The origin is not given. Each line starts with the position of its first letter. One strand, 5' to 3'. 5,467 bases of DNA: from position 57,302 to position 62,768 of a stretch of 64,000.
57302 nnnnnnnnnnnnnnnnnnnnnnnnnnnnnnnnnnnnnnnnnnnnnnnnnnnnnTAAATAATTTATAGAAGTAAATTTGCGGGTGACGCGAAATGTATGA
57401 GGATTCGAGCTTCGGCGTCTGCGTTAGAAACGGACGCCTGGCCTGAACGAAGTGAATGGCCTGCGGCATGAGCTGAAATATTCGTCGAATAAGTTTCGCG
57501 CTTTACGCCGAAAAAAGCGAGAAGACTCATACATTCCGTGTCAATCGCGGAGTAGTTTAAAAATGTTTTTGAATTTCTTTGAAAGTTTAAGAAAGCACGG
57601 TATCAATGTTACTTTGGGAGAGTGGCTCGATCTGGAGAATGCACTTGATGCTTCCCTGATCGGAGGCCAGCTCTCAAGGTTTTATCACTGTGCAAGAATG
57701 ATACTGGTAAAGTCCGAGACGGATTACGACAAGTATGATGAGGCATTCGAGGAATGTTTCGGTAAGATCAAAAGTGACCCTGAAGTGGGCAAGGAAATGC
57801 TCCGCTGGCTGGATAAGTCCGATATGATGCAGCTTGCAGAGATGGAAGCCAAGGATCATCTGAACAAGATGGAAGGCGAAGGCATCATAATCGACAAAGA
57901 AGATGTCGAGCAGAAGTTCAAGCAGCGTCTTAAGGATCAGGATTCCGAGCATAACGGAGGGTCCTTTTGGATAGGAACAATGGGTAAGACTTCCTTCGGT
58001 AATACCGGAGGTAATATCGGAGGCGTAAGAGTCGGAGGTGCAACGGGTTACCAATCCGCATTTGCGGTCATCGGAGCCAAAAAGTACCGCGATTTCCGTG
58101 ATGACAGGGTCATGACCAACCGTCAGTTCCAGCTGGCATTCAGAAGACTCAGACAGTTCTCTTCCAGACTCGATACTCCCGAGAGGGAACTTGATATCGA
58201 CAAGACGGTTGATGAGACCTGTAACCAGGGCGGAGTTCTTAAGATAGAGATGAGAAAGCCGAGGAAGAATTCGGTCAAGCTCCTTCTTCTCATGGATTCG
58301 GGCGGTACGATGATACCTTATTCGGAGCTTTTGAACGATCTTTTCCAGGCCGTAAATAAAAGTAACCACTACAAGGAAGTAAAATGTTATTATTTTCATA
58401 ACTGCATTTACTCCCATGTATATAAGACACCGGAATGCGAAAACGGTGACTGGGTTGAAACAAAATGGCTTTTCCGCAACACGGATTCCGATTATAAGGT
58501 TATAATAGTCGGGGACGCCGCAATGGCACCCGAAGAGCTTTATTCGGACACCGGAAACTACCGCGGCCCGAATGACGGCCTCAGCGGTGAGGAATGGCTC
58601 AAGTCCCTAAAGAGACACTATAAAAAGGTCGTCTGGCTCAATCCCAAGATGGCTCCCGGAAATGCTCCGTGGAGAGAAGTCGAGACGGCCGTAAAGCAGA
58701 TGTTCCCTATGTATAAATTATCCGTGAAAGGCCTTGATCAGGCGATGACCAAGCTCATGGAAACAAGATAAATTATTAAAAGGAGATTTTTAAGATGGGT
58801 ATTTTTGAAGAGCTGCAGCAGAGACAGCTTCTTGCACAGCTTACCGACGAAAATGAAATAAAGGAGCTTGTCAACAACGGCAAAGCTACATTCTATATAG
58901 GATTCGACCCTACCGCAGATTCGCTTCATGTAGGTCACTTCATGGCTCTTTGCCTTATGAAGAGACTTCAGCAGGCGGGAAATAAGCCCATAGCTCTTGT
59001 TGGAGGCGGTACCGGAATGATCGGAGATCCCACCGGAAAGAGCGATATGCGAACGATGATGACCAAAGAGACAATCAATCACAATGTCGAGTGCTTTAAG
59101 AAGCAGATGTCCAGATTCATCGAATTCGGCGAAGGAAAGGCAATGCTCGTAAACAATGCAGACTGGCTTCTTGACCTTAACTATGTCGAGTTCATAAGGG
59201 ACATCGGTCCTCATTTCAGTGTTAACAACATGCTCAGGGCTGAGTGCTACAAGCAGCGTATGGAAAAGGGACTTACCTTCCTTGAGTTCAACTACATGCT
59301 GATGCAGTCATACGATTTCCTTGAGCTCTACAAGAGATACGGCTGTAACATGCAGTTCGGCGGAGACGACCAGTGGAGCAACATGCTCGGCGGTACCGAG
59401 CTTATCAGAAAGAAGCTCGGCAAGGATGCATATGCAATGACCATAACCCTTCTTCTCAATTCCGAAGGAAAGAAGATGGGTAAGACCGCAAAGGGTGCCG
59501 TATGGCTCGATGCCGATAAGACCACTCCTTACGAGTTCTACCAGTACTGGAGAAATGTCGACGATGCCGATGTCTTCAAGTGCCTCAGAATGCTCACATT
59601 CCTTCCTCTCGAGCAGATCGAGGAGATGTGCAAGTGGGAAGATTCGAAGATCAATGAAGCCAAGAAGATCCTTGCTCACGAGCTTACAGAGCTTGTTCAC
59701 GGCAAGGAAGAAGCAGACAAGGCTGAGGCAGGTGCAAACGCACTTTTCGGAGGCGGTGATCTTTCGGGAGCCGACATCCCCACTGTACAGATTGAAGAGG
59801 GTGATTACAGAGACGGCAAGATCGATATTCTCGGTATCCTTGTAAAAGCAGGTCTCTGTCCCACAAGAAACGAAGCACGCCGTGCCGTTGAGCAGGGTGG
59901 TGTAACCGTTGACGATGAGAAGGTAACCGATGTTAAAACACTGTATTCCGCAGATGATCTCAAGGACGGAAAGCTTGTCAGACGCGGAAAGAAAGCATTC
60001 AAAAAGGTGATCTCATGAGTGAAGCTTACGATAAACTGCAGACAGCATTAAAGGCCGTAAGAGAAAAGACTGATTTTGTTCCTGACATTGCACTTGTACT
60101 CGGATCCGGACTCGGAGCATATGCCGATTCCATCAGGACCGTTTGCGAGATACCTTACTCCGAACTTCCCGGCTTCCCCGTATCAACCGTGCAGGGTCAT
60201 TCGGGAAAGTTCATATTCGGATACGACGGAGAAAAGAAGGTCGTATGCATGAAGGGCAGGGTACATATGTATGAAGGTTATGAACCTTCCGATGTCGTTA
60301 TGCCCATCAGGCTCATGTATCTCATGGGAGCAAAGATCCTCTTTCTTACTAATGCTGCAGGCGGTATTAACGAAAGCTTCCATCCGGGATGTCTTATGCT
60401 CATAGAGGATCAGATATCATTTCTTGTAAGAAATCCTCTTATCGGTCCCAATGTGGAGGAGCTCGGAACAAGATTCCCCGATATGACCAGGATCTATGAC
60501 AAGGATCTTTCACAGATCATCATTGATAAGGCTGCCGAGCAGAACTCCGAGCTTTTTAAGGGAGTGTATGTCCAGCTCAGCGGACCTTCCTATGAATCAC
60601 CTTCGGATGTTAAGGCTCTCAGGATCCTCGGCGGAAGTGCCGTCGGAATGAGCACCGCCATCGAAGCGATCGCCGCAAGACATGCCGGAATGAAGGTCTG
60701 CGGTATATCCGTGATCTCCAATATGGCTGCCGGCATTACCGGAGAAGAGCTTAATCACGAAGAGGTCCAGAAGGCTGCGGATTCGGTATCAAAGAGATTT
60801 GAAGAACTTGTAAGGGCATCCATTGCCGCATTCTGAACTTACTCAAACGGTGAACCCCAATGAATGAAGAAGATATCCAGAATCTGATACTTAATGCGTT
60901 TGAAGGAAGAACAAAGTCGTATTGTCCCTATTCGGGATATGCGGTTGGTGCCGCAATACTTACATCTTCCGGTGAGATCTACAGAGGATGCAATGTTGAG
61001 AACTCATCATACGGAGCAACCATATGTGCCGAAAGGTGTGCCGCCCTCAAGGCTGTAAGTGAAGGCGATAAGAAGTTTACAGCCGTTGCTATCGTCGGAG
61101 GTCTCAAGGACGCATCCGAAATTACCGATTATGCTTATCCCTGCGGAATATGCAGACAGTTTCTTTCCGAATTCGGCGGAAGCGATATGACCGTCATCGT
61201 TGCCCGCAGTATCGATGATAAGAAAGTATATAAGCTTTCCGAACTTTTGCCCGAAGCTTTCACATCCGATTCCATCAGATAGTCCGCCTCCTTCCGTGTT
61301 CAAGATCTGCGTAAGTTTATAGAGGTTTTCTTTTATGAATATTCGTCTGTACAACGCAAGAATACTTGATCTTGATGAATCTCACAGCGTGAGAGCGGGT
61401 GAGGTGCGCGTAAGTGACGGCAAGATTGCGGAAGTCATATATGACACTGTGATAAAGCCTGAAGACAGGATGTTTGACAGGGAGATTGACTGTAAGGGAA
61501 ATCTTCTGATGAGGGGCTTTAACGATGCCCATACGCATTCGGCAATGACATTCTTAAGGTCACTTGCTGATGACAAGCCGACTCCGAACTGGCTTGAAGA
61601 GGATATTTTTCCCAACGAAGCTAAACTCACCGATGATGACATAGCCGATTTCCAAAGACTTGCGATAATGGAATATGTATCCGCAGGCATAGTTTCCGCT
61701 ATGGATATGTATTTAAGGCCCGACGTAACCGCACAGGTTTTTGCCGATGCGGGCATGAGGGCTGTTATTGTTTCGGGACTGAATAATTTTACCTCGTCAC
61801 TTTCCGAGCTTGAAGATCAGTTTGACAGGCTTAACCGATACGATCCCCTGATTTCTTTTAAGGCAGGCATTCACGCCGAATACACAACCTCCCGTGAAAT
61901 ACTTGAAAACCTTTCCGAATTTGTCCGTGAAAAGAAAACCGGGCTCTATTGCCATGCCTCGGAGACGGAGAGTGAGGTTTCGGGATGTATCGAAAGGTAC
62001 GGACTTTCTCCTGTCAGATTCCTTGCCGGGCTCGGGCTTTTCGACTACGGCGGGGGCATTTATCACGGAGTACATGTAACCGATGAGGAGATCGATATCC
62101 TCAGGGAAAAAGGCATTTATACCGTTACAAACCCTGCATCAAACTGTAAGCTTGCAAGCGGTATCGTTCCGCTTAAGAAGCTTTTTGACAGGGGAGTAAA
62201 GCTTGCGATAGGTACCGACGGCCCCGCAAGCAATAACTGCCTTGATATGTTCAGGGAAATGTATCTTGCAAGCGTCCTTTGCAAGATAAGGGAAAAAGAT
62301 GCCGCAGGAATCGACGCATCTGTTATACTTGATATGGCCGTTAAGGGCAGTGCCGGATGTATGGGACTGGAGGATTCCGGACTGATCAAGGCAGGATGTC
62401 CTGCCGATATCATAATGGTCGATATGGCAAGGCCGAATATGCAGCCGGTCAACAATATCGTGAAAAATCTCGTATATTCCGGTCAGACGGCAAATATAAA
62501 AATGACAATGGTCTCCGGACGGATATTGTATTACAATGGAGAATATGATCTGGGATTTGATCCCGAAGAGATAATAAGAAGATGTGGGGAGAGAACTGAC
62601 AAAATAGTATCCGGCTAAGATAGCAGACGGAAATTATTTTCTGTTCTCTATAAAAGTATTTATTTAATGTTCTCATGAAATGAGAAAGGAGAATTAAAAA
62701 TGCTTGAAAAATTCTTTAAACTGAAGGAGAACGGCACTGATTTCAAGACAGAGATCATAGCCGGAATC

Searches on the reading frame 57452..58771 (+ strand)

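Call 12: search_protein_families(library=pfam, proteins=[window:57452-58771:+], max_evalue=0.00001)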
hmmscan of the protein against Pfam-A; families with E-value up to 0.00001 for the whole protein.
window:57452-58771:+ (439 aa): 1 family
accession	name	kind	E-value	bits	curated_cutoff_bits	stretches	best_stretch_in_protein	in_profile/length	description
PF05762.20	VWA_CoxE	-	2.8e-07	30.7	26.4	0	232-317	14-98/222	VWA domain containing CoxE-like protein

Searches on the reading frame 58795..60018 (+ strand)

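Call 12: search_protein_families(library=pfam, proteins=[window:58795-60018:+], max_evalue=0.00001)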
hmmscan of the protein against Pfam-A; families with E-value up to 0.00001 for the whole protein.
window:58795-60018:+ (407 aa): 3 families
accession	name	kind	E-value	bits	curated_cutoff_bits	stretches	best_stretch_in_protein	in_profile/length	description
PF00579.31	tRNA-synt_1b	-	2.7e-80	270.3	21.1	1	28-318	3-291/292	tRNA synthetases class I (W and Y)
PF22421.1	SYY_C-terminal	-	3.2e-12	46.6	27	1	327-402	8-80/83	Tyrosine--tRNA ligase SYY-like C-terminal domain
PF01479.30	S4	-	1.1e-10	41.5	22.8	1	348-388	6-46/48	S4 domain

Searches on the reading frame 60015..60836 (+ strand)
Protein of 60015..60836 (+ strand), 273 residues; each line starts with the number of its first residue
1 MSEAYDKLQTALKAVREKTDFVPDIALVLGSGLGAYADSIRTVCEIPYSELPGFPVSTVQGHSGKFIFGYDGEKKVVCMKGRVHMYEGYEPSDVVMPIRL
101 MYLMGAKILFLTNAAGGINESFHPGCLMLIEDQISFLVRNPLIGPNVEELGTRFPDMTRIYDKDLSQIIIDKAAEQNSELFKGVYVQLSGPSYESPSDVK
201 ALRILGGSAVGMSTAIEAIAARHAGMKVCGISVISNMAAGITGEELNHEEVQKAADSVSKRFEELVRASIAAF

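Call 12: search_protein_families(library=pfam, proteins=[window:60015-60836:+], max_evalue=0.00001)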
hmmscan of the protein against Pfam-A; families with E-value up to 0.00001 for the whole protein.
window:60015-60836:+ (273 aa): 1 family
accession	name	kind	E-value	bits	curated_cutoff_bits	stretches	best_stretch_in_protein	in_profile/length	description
PF01048.26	PNP_UDP_1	-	3.1e-55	187.6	25.1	1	25-270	2-232/233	Phosphorylase superfamily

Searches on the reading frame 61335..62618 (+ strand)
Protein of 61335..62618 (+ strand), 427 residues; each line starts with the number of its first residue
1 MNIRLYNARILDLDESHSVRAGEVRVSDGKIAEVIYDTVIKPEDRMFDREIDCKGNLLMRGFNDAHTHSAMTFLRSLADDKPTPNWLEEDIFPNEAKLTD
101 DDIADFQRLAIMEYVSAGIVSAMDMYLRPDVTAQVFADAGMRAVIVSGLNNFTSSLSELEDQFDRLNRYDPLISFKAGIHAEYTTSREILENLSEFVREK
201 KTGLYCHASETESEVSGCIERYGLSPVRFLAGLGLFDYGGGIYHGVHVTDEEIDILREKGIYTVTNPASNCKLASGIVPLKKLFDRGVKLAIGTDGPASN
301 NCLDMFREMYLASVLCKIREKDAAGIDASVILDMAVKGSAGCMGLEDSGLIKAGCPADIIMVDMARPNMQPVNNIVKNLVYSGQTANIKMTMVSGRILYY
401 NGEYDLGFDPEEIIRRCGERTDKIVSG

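Call 12: search_protein_families(library=pfam, proteins=[window:61335-62618:+], max_evalue=0.00001)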
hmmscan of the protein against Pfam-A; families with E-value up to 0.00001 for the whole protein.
window:61335-62618:+ (427 aa): 2 families
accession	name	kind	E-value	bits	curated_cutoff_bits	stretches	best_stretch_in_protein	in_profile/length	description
PF01979.26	Amidohydro_1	-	7.7e-46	157.3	25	1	59-397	3-344/345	Amidohydrolase family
PF07969.17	Amidohydro_3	-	2.9e-16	60.5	29.7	1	177-399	246-472/472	Amidohydrolase family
